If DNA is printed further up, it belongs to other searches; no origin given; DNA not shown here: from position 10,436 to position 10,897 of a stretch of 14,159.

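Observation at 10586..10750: Unannotated 54-aa methionine-rich hydrophobic micro-protein with an internal tandem repeat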

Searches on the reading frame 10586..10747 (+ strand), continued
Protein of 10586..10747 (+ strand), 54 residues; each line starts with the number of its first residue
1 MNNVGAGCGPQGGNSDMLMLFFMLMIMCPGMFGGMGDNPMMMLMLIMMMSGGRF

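Call 64: find_encoding_contigs(protein=P0046, flank=4000, max_places=1)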
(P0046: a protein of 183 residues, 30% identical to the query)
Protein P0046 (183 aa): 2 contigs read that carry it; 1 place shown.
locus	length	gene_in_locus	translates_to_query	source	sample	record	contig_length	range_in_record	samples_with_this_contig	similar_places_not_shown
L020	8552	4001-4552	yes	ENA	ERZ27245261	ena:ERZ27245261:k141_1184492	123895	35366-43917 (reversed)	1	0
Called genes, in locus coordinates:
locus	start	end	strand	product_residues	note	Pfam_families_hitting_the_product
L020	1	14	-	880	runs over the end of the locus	PF01411:tRNA-synt_2c, PF07973:tRNA_SAD, PF02272:DHHA1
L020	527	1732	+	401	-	PF00753:Lactamase_B, PF19583:ODP, PF00258:Flavodoxin_1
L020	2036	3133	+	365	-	PF02350:Epimerase_2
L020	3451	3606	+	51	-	-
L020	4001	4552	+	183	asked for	-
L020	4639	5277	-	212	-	PF02811:PHP (weak)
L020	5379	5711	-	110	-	PF02603:Hpr_kinase_N (faint), PF07085:DRTGG (weak)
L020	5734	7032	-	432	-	PF00037:Fer4 (faint), PF12838:Fer4_7 (weak), PF13187:Fer4_9, PF13237:Fer4_10, PF13484:Fer4_16 (faint), PF12837:Fer4_6 (weak), PF02906:Fe_hyd_lg_C, PF04060:FeS, +1 more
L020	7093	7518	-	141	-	PF13581:HATPase_c_2, PF02518:HATPase_c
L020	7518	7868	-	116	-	PF07085:DRTGG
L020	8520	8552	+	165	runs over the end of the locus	PF01257:2Fe-2S_thioredx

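Call 65: find_encoding_contigs(protein=P0054, flank=4000, max_places=2)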
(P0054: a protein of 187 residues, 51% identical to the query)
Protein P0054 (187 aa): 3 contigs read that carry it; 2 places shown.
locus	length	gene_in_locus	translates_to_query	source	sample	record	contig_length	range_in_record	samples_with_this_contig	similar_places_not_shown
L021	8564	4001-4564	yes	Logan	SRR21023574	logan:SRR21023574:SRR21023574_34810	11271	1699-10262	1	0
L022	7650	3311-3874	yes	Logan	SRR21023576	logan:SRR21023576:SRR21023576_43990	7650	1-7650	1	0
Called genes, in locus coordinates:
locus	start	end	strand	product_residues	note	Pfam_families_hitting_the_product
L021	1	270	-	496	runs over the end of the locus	PF00672:HAMP, PF00512:HisKA, PF02518:HATPase_c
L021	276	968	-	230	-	PF00072:Response_reg, PF00486:Trans_reg_C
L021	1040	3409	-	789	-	PF00488:MutS_V, PF20297:MSSS, PF01713:Smr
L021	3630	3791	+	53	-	-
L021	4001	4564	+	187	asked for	-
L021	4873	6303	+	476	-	PF00587:tRNA-synt_2b, PF03129:HGTP_anticodon, PF09180:ProRS-C_1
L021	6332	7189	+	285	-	PF01427:Peptidase_M15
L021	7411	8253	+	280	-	PF07833:Cu_amine_oxidN1 (faint)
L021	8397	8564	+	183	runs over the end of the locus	PF01613:Flavin_Reduct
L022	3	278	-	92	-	?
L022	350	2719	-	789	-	PF00488:MutS_V, PF20297:MSSS, PF01713:Smr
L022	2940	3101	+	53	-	-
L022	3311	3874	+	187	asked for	-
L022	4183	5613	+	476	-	PF00587:tRNA-synt_2b, PF03129:HGTP_anticodon, PF09180:ProRS-C_1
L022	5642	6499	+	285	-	PF01427:Peptidase_M15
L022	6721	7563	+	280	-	PF07833:Cu_amine_oxidN1 (faint)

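Call 66: find_encoding_contigs(protein=P0053, flank=4000, max_places=1)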
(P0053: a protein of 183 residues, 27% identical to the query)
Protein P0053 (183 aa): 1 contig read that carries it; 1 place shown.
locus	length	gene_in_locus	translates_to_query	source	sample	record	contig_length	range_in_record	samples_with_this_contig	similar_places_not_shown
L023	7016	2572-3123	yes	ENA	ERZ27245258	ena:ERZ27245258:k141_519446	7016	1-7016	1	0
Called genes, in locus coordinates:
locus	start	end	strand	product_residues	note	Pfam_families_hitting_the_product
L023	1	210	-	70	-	?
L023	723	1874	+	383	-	PF02350:Epimerase_2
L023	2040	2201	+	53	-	-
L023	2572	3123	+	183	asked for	-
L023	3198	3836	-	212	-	PF02811:PHP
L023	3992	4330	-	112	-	PF07085:DRTGG, PF02603:Hpr_kinase_N (weak)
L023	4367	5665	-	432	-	PF00037:Fer4 (faint), PF12838:Fer4_7 (weak), PF13187:Fer4_9, PF13237:Fer4_10, PF14697:Fer4_21 (faint), PF12837:Fer4_6 (weak), PF02906:Fe_hyd_lg_C, PF04060:FeS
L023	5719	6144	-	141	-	PF13581:HATPase_c_2, PF02518:HATPase_c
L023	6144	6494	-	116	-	PF07085:DRTGG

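Call 76: predict_structure(alignment_id=A5)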
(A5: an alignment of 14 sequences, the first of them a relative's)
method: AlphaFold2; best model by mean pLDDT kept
length: 177 residues; sequences in the alignment: 14
mean_pLDDT: 75.8   pTM: 0.71
mean pLDDT of the five models: 75.8, 75.0, 72.3, 72.2, 69.1
residues with pLDDT >= 90: 24; 70-90: 94; 50-70: 42; < 50: 17
segments of 3 or more residues with pLDDT < 50: 1-11, 39-42
pLDDT, mean of each block of 10 residues (from residue 1): 41 63 65 53 61 83 88 88 83 88 89 83 62 70 80 89 93 87
secondary structure, 60 per line:
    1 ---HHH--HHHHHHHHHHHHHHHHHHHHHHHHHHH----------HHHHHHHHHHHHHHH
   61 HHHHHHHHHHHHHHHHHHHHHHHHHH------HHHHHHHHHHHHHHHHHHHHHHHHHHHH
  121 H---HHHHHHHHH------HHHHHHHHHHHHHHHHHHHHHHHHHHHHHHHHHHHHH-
elements in order: H9-35 H46-86 H93-121 H125-133 H140-176

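Call 79: fold_search(model_id=the predicted structure, library=pdb)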
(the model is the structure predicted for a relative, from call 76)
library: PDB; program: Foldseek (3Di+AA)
matches with E <= 10: 542; with E <= 0.001: 0
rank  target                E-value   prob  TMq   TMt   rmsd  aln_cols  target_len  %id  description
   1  4u5a_C                3.0e-02  0.92  0.32  0.32   8.7       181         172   16  Sporozoite Protein for Cell Traversal (released 2014-12-24)
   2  8d9o                  3.5e-02  0.90  0.32  0.30  10.4       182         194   11  De Novo Photosynthetic Reaction Center Protein in Apo-State (released 2022-09-28)
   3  5vju                  5.4e-02  0.99  0.44  0.41   8.0       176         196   12  De Novo Photosynthetic Reaction Center Protein Variant Equipped with His-Tyr H-bond, Heme B, and Cd(II) ions (released 2018-04-25)
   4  4u5a_D                5.7e-02  0.77  0.30  0.30  12.7       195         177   15  Sporozoite Protein for Cell Traversal (released 2014-12-24)
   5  6e6a_A                6.0e-02  1.00  0.64  0.69   3.3       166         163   11  Triclinic crystal form of IncA G144A point mutant (released 2019-07-10)
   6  8d9p                  9.3e-02  0.94  0.42  0.39   9.4       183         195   13  De Novo Photosynthetic Reaction Center Protein Equipped with Heme B and Mn(II) cations (released 2022-09-28)
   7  6z0c_D                1.0e-01  0.94  0.43  0.41   8.2       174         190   14  Structure of in silico modelled artificial Maquette-3 protein (released 2021-03-17)
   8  2jsw_MODEL_1_A        1.1e-01  0.38  0.24  0.23  15.4       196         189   17  Solution Structure of the R13 Domain of Talin (released 2008-01-29)
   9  5vjs                  1.3e-01  0.96  0.46  0.43   8.1       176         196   12  De Novo Photosynthetic Reaction Center Protein Equipped with Heme B, a synthetic Zn porphyrin, and Zn(II) cations (released 2018-04-25)
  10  6z0c_C                1.4e-01  0.90  0.40  0.37   8.7       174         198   14  Structure of in silico modelled artificial Maquette-3 protein (released 2021-03-17)
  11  2iiu_C                1.9e-01  0.47  0.30  0.26  22.0       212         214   12  Crystal structure of a putative PhoU-like phosphate regulatory protein (NP_719307.1) from Shewanella oneidensis MR-1 a (released 2006-10-17)
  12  6z0c_A                2.0e-01  0.85  0.40  0.36   8.7       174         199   14  Structure of in silico modelled artificial Maquette-3 protein (released 2021-03-17)
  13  6z0c_B                2.3e-01  0.85  0.42  0.39   8.3       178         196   15  Structure of in silico modelled artificial Maquette-3 protein (released 2021-03-17)
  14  3ma9_A                2.3e-01  0.72  0.38  0.34  22.9       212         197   13  Crystal structure of gp41 derived protein complexed with fab 8066 (released 2010-12-01)
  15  2xra_A                2.4e-01  0.77  0.39  0.34  25.1       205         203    9  crystal structure of the HK20 Fab in complex with a gp41 mimetic 5- Helix (released 2010-12-15)
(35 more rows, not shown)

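Call 95: search_protein_families(library=pfam, alignment_id=A3, max_evalue=1)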
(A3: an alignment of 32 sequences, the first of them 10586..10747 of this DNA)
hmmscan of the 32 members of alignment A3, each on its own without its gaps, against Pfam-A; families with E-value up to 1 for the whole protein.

A. member 1, window:10586-10747:+ (54 aa): 0 families

B. families by the number of members that match (of 32 scanned): 2 families
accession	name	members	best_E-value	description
PF01905.21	DevR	1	0.17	CRISPR-associated negative auto-regulator DevR/Csa2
PF02416.21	TatA_B_E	1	0.52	mttA/Hcf106 family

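Call 96: search_protein_families(library=phrogs, alignment_id=A3, max_evalue=0.1)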
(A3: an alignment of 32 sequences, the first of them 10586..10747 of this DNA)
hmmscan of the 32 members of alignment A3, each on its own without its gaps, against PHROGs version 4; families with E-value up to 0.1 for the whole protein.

A. member 1, window:10586-10747:+ (54 aa): 0 families

B. families by the number of members that match (of 32 scanned): 0 families

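Call 100: search_protein_families(library=pfam, proteins=[L017:5206-6090:-], max_evalue=0.01)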
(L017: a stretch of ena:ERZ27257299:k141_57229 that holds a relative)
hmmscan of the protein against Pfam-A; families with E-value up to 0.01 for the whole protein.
L017:5206-6090:- (294 aa): 0 families
